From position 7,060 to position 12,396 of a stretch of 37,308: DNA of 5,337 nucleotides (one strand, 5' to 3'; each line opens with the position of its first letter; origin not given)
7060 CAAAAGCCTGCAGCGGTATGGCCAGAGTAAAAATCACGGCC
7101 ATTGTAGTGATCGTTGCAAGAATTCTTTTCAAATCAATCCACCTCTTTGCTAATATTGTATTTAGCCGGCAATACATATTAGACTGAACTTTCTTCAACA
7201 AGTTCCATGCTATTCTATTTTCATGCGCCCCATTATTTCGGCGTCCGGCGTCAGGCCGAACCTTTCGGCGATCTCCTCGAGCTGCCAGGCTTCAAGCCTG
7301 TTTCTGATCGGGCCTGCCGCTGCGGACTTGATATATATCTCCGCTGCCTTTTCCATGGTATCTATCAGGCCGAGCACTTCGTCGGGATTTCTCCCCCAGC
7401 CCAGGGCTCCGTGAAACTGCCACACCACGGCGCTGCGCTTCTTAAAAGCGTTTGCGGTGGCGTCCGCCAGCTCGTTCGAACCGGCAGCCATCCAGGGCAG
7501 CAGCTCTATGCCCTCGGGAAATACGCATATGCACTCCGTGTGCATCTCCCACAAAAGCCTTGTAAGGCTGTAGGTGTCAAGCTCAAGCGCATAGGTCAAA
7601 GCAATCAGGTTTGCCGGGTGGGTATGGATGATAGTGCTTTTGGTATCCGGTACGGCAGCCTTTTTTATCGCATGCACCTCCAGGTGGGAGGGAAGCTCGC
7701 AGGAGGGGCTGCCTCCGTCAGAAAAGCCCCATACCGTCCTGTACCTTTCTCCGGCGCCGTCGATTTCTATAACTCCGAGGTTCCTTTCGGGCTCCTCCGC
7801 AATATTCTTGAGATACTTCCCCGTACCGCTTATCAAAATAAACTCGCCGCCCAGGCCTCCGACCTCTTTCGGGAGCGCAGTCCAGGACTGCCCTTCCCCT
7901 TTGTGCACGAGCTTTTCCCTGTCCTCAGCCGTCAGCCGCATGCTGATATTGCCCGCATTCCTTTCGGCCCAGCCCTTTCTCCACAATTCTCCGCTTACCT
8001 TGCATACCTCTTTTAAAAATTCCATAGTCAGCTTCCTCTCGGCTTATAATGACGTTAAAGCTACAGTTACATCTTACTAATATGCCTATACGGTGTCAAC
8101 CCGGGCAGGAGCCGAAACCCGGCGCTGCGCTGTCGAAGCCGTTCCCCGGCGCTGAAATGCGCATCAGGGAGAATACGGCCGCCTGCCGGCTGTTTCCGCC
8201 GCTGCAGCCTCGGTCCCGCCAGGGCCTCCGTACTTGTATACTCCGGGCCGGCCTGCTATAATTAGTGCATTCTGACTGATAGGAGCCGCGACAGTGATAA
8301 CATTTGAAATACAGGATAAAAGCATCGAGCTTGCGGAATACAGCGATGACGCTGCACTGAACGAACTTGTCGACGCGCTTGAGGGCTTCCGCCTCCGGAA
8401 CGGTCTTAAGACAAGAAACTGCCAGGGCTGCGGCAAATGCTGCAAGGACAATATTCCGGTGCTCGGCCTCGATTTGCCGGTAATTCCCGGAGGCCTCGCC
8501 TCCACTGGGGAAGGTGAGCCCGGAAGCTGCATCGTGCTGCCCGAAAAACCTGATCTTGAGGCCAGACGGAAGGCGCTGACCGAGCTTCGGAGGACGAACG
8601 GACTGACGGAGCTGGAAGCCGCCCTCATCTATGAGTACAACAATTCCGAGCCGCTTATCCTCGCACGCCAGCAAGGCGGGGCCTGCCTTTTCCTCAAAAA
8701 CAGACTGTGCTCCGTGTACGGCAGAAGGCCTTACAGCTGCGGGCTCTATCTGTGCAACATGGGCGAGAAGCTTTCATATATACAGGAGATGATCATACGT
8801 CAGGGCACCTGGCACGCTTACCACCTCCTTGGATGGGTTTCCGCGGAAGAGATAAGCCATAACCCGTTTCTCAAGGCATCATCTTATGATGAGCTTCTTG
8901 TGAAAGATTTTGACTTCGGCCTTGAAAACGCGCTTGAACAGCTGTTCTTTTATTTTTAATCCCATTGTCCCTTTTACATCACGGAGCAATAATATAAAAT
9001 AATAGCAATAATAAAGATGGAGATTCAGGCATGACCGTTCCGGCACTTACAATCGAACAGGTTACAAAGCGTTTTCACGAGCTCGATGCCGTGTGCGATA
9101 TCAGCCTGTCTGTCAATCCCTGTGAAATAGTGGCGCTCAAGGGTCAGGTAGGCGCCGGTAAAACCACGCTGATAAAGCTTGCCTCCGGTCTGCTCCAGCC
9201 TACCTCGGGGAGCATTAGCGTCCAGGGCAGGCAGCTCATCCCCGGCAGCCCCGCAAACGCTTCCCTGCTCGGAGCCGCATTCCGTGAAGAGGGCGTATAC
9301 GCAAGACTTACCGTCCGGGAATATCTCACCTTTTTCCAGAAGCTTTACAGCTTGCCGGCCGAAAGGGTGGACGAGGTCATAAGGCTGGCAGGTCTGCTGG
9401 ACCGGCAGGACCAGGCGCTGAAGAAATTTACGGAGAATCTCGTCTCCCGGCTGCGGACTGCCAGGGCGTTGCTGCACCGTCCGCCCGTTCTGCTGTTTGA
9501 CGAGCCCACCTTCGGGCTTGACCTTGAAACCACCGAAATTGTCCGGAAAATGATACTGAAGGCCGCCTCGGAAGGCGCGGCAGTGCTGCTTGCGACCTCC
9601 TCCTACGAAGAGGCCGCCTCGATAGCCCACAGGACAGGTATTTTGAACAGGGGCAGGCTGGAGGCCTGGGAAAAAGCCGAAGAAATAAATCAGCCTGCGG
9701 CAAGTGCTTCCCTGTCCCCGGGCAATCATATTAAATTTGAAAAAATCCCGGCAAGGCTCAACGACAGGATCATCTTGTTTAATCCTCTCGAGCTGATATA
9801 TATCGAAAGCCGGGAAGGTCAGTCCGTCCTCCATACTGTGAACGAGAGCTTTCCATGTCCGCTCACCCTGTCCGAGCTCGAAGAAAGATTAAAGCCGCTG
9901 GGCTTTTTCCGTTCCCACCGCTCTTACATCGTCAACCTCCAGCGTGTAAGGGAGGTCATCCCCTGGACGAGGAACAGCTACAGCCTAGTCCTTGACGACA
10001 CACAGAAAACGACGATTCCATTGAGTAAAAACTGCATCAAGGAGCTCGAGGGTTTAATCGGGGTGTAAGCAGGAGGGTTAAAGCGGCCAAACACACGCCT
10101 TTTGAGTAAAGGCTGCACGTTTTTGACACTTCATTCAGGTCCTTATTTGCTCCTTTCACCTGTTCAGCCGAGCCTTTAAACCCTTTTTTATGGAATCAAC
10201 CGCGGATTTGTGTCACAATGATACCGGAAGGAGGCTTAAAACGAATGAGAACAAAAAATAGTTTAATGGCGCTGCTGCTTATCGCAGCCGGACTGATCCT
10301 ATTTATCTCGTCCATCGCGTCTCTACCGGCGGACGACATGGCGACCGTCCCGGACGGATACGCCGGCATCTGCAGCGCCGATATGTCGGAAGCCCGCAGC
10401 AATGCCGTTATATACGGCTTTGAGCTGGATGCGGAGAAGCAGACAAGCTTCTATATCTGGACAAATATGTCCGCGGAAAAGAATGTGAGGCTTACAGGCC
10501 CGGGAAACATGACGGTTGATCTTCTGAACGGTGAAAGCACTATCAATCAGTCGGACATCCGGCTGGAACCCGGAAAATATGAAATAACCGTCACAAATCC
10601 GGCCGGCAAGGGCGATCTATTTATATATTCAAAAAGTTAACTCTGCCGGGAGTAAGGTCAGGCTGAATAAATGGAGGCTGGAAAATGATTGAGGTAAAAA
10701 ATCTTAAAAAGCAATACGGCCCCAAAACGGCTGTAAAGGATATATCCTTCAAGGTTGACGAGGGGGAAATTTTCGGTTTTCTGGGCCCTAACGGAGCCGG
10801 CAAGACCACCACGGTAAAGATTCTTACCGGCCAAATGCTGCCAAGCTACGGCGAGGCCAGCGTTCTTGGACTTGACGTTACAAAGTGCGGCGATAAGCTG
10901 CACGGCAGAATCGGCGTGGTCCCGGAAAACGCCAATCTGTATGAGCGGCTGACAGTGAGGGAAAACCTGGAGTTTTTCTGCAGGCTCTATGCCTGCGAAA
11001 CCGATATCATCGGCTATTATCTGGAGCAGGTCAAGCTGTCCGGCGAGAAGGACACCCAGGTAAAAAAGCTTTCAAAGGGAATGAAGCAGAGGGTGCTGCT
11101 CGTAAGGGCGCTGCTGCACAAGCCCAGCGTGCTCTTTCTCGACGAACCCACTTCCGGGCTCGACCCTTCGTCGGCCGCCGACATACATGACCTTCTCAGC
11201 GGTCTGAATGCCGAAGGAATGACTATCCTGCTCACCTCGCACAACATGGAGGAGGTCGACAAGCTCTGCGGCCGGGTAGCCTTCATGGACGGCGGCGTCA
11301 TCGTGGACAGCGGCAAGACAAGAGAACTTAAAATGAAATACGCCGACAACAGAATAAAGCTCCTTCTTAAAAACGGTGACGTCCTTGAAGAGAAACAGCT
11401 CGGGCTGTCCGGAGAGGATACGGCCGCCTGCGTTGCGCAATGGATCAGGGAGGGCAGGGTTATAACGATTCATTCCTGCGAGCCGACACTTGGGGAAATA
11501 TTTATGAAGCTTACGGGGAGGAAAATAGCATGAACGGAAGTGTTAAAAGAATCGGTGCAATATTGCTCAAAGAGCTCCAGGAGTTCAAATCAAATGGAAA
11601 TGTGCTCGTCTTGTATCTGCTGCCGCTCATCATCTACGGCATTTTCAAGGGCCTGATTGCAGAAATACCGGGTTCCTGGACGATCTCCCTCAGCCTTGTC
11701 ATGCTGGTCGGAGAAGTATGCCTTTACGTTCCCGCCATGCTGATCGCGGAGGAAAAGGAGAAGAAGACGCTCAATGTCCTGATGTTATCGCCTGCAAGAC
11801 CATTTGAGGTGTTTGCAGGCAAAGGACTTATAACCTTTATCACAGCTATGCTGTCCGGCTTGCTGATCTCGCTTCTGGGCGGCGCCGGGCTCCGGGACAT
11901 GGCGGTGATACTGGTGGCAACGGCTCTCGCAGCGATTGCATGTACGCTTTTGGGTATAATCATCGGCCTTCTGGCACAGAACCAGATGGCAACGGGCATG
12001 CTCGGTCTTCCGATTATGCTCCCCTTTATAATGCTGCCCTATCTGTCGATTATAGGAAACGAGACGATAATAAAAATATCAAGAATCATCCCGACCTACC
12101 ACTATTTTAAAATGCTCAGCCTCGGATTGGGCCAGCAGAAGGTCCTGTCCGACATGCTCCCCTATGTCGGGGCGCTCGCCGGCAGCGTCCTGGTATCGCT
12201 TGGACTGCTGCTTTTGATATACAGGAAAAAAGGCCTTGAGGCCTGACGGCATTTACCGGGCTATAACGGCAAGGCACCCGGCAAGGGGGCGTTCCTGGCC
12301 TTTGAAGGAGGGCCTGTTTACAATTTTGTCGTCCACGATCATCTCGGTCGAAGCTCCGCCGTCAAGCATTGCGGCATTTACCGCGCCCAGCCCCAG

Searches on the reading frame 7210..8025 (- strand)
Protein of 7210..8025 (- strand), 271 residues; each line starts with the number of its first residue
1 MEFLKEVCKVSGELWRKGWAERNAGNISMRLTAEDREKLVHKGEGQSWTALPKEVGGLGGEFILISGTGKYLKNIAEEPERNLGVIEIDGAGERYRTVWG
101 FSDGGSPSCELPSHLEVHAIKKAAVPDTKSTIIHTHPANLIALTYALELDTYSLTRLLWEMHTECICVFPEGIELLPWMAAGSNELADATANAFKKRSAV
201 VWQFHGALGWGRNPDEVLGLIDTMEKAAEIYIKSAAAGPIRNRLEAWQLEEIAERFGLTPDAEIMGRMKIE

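Call 52: search_protein_families(library=pfam, proteins=[window:7210-8025:-])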
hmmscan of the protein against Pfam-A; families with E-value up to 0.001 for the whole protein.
window:7210-8025:- (271 aa): 1 family
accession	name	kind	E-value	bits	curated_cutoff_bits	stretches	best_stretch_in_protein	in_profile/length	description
PF00596.27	Aldolase_II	-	3.1e-28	99.4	22.2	1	6-232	2-183/183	Class II Aldolase and Adducin N-terminal domain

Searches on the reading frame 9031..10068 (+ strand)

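Call 52: search_protein_families(library=pfam, proteins=[window:9031-10068:+])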
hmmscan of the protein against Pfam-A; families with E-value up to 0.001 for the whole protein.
window:9031-10068:+ (345 aa): 3 families
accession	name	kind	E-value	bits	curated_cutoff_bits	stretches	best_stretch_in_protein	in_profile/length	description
PF04397.21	LytTR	-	3.8e-26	91.6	22.6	1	245-343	1-97/98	LytTr DNA-binding domain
PF00005.33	ABC_tran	-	8.1e-20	72.3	25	1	23-160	3-136/137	ABC transporter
PF13304.12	AAA_21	-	2.1e-06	28.4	27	0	146-189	251-297/304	AAA domain, putative AbiEii toxin, Type IV TA system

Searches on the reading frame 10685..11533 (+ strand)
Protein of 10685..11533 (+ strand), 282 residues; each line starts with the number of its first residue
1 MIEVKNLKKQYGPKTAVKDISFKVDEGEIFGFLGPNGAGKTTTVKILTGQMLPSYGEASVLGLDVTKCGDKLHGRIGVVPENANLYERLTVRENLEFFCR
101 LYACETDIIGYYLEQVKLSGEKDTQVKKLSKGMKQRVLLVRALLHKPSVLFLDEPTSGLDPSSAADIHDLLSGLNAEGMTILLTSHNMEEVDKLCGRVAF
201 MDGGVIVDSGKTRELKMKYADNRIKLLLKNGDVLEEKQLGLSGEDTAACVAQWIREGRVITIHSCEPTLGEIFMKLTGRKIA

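Call 52: search_protein_families(library=pfam, proteins=[window:10685-11533:+])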
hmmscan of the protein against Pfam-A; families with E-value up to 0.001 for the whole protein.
window:10685-11533:+ (282 aa): 3 families
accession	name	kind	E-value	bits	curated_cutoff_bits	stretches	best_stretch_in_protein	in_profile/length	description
PF00005.33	ABC_tran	-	1.3e-32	113.7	25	1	17-157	1-137/137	ABC transporter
PF13304.12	AAA_21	-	8.3e-13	49.5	27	1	112-192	221-304/304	AAA domain, putative AbiEii toxin, Type IV TA system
PF00004.35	AAA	-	0.00019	22.3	21.2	1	32-158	3-69/131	ATPase family associated with various cellular activities (AAA)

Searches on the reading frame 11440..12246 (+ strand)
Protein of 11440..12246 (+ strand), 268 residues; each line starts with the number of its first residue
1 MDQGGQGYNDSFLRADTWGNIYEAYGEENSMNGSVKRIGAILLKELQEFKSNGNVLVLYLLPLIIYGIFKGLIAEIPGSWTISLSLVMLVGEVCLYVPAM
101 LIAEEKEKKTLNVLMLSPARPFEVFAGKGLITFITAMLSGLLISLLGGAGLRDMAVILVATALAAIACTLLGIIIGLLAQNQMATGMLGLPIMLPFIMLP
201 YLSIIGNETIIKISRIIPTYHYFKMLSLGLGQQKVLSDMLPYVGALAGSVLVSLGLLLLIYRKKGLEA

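Call 52: search_protein_families(library=pfam, proteins=[window:11440-12246:+])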
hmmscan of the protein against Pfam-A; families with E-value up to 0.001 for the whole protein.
window:11440-12246:+ (268 aa): 2 families
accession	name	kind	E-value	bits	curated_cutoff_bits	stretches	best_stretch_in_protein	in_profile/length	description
PF12698.13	ABC2_membrane_3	-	1.5e-16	60.9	31.6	1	95-258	177-346/347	ABC-2 family transporter protein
PF01061.29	ABC2_membrane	-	6.3e-09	36.1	26.9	1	38-226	3-206/211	ABC-2 type transporter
